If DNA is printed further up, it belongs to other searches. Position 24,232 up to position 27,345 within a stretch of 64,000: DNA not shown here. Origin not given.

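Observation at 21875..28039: TonB-dependent uptake locus: receptor divergent from an SBP-propeller fusion gene followed by tonB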

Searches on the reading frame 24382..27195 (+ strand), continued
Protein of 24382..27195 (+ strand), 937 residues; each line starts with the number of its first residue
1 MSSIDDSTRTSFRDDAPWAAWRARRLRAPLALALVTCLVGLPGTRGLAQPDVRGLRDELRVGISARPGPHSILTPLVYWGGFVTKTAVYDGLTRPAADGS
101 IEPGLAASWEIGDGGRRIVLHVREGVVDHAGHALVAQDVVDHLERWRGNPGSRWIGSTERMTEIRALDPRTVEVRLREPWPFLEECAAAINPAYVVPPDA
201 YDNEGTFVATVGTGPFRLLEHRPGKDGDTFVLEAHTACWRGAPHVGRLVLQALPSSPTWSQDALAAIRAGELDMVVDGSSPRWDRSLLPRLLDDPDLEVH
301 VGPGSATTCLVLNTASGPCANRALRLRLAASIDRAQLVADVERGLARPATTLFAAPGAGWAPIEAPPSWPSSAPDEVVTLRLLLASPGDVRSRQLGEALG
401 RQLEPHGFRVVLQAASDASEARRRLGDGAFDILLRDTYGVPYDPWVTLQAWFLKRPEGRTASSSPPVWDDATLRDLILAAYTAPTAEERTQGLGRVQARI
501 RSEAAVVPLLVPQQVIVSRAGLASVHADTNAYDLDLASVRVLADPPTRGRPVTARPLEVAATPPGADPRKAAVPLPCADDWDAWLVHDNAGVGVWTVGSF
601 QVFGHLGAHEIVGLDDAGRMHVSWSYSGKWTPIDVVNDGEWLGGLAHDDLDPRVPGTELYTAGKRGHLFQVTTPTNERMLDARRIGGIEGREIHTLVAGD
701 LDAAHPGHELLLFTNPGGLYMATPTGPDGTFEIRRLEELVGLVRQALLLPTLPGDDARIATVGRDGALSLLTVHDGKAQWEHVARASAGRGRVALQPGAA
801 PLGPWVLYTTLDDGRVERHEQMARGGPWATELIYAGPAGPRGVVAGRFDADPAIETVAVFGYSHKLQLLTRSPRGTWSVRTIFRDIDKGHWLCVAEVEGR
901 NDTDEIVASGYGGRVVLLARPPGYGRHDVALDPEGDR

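Call 17: find_encoding_contigs(protein=P0015, flank=10000, max_places=2)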
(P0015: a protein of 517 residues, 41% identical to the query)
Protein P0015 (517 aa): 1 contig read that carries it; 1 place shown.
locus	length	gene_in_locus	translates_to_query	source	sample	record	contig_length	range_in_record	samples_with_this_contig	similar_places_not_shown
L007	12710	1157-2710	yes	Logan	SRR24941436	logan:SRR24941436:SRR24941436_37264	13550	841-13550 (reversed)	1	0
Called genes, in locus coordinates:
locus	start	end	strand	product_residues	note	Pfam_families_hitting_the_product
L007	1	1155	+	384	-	?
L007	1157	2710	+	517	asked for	PF00496:SBP_bac_5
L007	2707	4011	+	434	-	-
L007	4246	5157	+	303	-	-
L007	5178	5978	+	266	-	PF13489:Methyltransf_23, PF01209:Ubie_methyltran, PF08241:Methyltransf_11, PF08242:Methyltransf_12, PF13649:Methyltransf_25, PF13847:Methyltransf_31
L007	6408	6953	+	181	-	PF16267:DUF4920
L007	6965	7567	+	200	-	PF03929:PepSY_TM (faint), PF16357:PepSY_TM_like_2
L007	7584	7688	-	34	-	-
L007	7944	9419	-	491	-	PF02985:HEAT (faint), PF13646:HEAT_2, PF13768:VWA_3 (weak)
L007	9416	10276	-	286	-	PF01048:PNP_UDP_1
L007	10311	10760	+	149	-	PF12098:DUF3574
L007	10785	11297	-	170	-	PF00583:Acetyltransf_1, PF13673:Acetyltransf_10, PF13508:Acetyltransf_7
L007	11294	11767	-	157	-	PF07977:FabA, PF22818:ApeI-like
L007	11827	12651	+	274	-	-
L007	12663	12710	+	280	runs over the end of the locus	PF01261:AP_endonuc_2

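Call 31: find_related_loci(query=A1, collection=genome_contigs, flank=10000)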
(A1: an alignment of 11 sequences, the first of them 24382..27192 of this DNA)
Query A1 (937 aa) in genome_contigs; peptide patterns used: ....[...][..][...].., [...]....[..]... (x = any residue, [..] = any of these).
73 stretches matched a pattern; 62 encode a relative of the query (tblastn E <= 1e-3); 61 distinct loci.
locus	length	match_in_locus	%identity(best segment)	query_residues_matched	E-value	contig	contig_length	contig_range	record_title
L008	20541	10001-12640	78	58-937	0e+0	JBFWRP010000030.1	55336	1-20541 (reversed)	MAG: Planctomycetota bacterium isolate CA_2019_TPBF_209 NODE_4031_length_55336_cov_9.279339_TPBF, whole genome shotgun s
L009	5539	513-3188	50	48-926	0e+0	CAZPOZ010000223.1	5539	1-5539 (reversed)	MAG TPA_asm: uncultured Planctomycetales bacterium isolate SRP173033_co1_169 genome assembly, contig: NODE_40505_length_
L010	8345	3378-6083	46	26-931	0e+0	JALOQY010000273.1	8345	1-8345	MAG: Planctomycetota bacterium isolate Prado167 scaffold_26750, whole genome shotgun sequence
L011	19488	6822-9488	61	57-937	0e+0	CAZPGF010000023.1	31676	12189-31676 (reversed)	MAG TPA_asm: uncultured Planctomycetales bacterium isolate binchicken_co350_171 genome assembly, contig: NODE_1955_lengt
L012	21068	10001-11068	55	567-926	1e-112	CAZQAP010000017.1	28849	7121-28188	MAG TPA_asm: uncultured Planctomycetales bacterium isolate binchicken_co253_204 genome assembly, contig: NODE_710_length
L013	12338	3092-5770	47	56-937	0e+0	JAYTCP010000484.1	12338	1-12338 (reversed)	MAG: Planctomycetia bacterium isolate GFS_1590 GFS_1590_483, whole genome shotgun sequence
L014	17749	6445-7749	49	479-925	2e-112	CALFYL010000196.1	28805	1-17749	MAG TPA_asm: uncultured Planctomycetia bacterium isolate SRR6227243_bin.141_CONCOCT_v1.1_MAG genome assembly, contig: ER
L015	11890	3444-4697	50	509-925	2e-111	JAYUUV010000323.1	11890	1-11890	MAG: Planctomycetota bacterium isolate GL124_DN_concoct_187 GL124_DN_concoct_187_322, whole genome shotgun sequence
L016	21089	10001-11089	56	563-929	2e-110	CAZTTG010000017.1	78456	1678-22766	MAG TPA_asm: uncultured Planctomycetaceae bacterium isolate binchicken_co97_508 genome assembly, contig: NODE_1094_lengt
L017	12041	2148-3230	54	559-930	4e-109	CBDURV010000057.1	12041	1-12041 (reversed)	MAG TPA_asm: uncultured bacterium isolate SRR22302373_concoct_129 genome assembly, contig: ERZ25073596.2108, whole genom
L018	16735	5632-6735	54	561-925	4e-109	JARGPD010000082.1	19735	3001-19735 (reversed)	MAG: Planctomycetota bacterium isolate bin_ma_oilr2.012 NODE_1513_length_19735_cov_6.893089, whole genome shotgun sequen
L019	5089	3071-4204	52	552-934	1e-108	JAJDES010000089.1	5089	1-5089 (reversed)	MAG: Planctomycetota bacterium isolate OFTM165 OFTM165_88, whole genome shotgun sequence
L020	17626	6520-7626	53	551-925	1e-106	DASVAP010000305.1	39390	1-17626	MAG TPA_asm: Planctomycetota bacterium isolate SMAG_U1956 k141_1031564, whole genome shotgun sequence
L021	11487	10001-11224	51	529-936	9e-107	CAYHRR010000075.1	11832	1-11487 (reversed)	MAG TPA_asm: uncultured Planctomycetaceae bacterium isolate ERP119705_co14_42 genome assembly, contig: NODE_7071_length_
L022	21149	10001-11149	51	536-925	2e-105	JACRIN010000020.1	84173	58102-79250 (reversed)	MAG: Planctomycetota bacterium isolate NC_groundwater_1804_Pr3_B-0.1um_70_16 SR-2_scaffold_141_485210, whole genome shot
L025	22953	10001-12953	49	59-934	3e-104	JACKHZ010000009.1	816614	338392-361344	MAG: Planctomycetota bacterium isolate HK-STAS-PLAN-31 HK-STAS-PLAN-31_9, whole genome shotgun sequence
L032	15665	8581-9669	50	564-929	9e-101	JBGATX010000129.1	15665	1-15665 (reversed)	MAG: Planctomycetota bacterium isolate MAG_AAO_H10.88 AAOH10-88_opera_contig_10693, whole genome shotgun sequence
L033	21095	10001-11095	53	551-925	2e-100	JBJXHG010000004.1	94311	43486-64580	MAG: Planctomycetota bacterium isolate F1F2.bin.111 k127_2055784, whole genome shotgun sequence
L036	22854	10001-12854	48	50-935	5e-99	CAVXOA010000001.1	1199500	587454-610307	MAG: uncultured Planctomycetota bacterium isolate MFD01916.bin.3.84 genome assembly, contig: contig_158, whole genome sh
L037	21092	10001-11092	50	563-930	4e-98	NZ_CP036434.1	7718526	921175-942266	Saltatorellus ferox strain Poly30 chromosome, complete genome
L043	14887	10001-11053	54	570-933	7e-93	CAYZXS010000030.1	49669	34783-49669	MAG TPA_asm: uncultured Planctomycetales bacterium isolate binchicken_co65_372 genome assembly, contig: NODE_2703_length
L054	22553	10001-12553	45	73-932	6e-85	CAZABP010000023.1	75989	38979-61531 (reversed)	MAG TPA_asm: uncultured candidatus Brocadiaceae bacterium isolate SRP239054_co1_77 genome assembly, contig: NODE_184_len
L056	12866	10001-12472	48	67-933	3e-83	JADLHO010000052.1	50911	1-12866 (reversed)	MAG: Planctomycetota bacterium isolate SJ480 c_000000186685, whole genome shotgun sequence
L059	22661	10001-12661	46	69-934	3e-80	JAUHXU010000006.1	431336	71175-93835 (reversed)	MAG: bacterium isolate 3_bin.21 NODE_41_length_431336_cov_7.327535, whole genome shotgun sequence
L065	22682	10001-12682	47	71-925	8e-94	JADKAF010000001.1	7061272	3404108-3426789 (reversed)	MAG: Planctomycetota bacterium isolate Lyne_18-Q3-R50-59_MAXAC.409 tig00000050-10-70511450, whole genome shotgun sequenc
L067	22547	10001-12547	47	73-934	3e-87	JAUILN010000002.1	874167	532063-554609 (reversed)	MAG: bacterium isolate Co_bin.47 NODE_29_length_874167_cov_13.793362, whole genome shotgun sequence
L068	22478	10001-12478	49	60-934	4e-93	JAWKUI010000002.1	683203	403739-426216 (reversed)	MAG: Planctomycetota bacterium isolate ABC1.71 ABC1.71.fa-2, whole genome shotgun sequence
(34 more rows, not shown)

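Call 36: search_protein_families(library=pfam, proteins=[L033:7733-9754:-, L033:6462-8828:-, L032:10521-11531:+, L032:11569-13107:+, L032:11715-13862:+, L032:13385-14881:+, L043:11196-13226:+, L043:13230-14414:+, L067:20353-22119:-, L033:8859-9479:+], max_evalue=0.001)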
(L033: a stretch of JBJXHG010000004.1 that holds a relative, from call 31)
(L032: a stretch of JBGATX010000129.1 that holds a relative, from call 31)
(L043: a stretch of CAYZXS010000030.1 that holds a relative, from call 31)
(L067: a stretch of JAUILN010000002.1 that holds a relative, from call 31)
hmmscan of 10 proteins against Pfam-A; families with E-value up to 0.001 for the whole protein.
L033:7733-9754:- (673 aa): 0 families

L033:6462-8828:- (788 aa): 0 families

L032:10521-11531:+ (336 aa): 4 families
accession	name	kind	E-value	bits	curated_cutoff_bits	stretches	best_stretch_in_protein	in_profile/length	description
PF13416.11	SBP_bac_8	-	1.9e-21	77.5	27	1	38-303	2-271/279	Bacterial extracellular solute-binding protein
PF13343.11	SBP_bac_6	-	6e-19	68.9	24.6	1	91-304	24-229/245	Bacterial extracellular solute-binding protein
PF13531.11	SBP_bac_11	-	1.1e-15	58.4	25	1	26-281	3-219/227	Bacterial extracellular solute-binding protein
PF01547.30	SBP_bac_1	-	6.4e-11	43.2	26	1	34-279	10-305/307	Bacterial extracellular solute-binding protein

L032:11569-13107:+ (512 aa): 1 family
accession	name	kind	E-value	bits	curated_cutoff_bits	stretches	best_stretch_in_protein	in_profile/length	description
PF00528.27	BPD_transp_1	-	2.1e-14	54.1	26.4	2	336-496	10-171/184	Binding-protein-dependent transport system inner membrane component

L032:11715-13862:+ (715 aa): 2 families
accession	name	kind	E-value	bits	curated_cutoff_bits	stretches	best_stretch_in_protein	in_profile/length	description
PF00005.33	ABC_tran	-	9.9e-30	104.4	25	1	487-632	3-136/137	ABC transporter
PF13555.12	AAA_29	-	0.00018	21.6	27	1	492-516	19-43/61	P-loop containing region of AAA domain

L032:13385-14881:+ (498 aa): 5 families
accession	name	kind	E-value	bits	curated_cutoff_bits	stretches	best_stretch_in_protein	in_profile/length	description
PF03264.19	Cytochrom_NNT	-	1.5e-07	31.7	24.1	1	309-360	33-87/174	NapC/NirT cytochrome c family, N-terminal region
PF13435.11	Cytochrome_C554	-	1.7e-07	32.5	20.8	1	205-278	1-83/84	Cytochrome c554 and c-prime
PF14522.11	Cytochrome_C7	-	3.6e-07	30.3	24.8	1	203-278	13-66/67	Cytochrome c7 and related cytochrome c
PF09699.15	Paired_CXXCH_1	-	0.00014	22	20.6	0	315-348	9-40/41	Doubled CXXCH motif (Paired_CXXCH_1)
PF14537.11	Cytochrom_c3_2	-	0.00093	20.1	25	0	205-278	8-64/79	Cytochrome c3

L043:11196-13226:+ (676 aa): 2 families
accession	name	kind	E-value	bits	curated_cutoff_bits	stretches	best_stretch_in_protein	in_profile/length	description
PF00571.33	CBS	-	1.9e-28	99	24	2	612-665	1-54/57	CBS domain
PF04107.18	GCS2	-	2e-09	37.7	21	1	84-299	1-199/291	Glutamate-cysteine ligase family 2(GCS2)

L043:13230-14414:+ (394 aa): 1 family
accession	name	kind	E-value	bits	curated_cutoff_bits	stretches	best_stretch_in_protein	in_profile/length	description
PF24827.1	AstE_AspA_cat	-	6e-15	55.7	25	1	26-188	1-162/192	Succinylglutamate desuccinylase/Aspartoacylase catalytic domain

L067:20353-22119:- (588 aa): 3 families
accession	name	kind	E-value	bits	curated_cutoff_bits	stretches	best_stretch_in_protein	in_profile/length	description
PF00884.28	Sulfatase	-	4.5e-54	184.2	25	1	20-344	1-298/301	Sulfatase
PF16347.10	SGSH_C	-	4.8e-16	59.7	29.3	1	304-436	10-134/154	N-sulphoglucosamine sulphohydrolase, C-terminal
PF01663.27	Phosphodiest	-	1.4e-05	25.3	23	0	246-288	183-220/342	Type I phosphodiesterase / nucleotide pyrophosphatase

L033:8859-9479:+ (206 aa): 0 families

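Call 71: search_protein_families(library=pfam, proteins=[L054:8197-9933:+, L054:13183-14559:+, L056:5813-8224:+, L059:8025-10088:-, L065:6689-9118:-, L065:12650-13831:-, L067:5884-9597:+, L025:7862-9877:+, L068:12478-13137:+, L025:12934-13842:+], max_evalue=0.001)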
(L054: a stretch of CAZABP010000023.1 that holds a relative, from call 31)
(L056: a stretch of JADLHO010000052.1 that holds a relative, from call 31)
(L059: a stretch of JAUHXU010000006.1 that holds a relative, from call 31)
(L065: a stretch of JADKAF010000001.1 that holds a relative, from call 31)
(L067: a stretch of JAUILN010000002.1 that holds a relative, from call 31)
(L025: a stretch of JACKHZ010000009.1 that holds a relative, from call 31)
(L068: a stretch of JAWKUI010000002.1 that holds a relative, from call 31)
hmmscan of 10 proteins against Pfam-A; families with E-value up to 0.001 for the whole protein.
L054:8197-9933:+ (578 aa): 0 families

L054:13183-14559:+ (458 aa): 4 families
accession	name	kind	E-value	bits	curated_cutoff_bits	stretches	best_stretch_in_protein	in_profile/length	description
PF03600.22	CitMHS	-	3e-89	299.9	31.9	1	27-371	1-320/336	Citrate transporter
PF02040.21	ArsB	-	7e-18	65.6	22.2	1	19-452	2-418/423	Arsenical pump membrane protein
PF00939.25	Na_sulph_symp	-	3.8e-11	43.1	27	2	188-369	220-399/472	Sodium:sulfate symporter transmembrane region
PF06450.18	NhaB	-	5.5e-11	42.5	27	1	156-451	210-496/515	Bacterial Na+/H+ antiporter B (NhaB)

L056:5813-8224:+ (803 aa): 2 families
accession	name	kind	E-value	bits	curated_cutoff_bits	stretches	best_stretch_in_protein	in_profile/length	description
PF01432.26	Peptidase_M3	-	6.7e-133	444.8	27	1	341-799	1-456/457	Peptidase family M3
PF19310.4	TOP_N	-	6.7e-45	152.3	27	1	140-259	2-121/123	Neurolysin/Thimet oligopeptidase, N-terminal domain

L059:8025-10088:- (687 aa): 0 families

L065:6689-9118:- (809 aa): 0 families

L065:12650-13831:- (393 aa): 2 families
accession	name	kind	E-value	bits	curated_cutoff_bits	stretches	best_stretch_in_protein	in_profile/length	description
PF13635.12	DUF4143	-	1.2e-43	149.1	28.1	1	169-328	1-159/160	Domain of unknown function (DUF4143)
PF13173.12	AAA_14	-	3.3e-22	79.3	27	1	19-135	2-127/129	AAA domain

L067:5884-9597:+ (1237 aa): 0 families

L025:7862-9877:+ (671 aa): 2 families
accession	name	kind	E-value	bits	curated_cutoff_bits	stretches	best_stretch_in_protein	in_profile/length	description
PF04389.22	Peptidase_M28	-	9.1e-37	127.1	21.3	1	448-657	1-191/193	Peptidase family M28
PF16254.10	DUF4910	-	0.00046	19.6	26.6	0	611-664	193-246/247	Domain of unknown function (DUF4910)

L068:12478-13137:+ (219 aa): 3 families
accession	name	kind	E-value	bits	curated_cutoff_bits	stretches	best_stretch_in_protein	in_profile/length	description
PF13673.13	Acetyltransf_10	-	3e-15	56.8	23.6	1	81-197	5-123/128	Acetyltransferase (GNAT) domain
PF00583.31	Acetyltransf_1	-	2.1e-10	41.3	20.7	1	89-179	16-115/116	Acetyltransferase (GNAT) family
PF13508.13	Acetyltransf_7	-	6.6e-09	36.5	27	1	105-181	2-83/84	Acetyltransferase (GNAT) domain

L025:12934-13842:+ (302 aa): 0 families
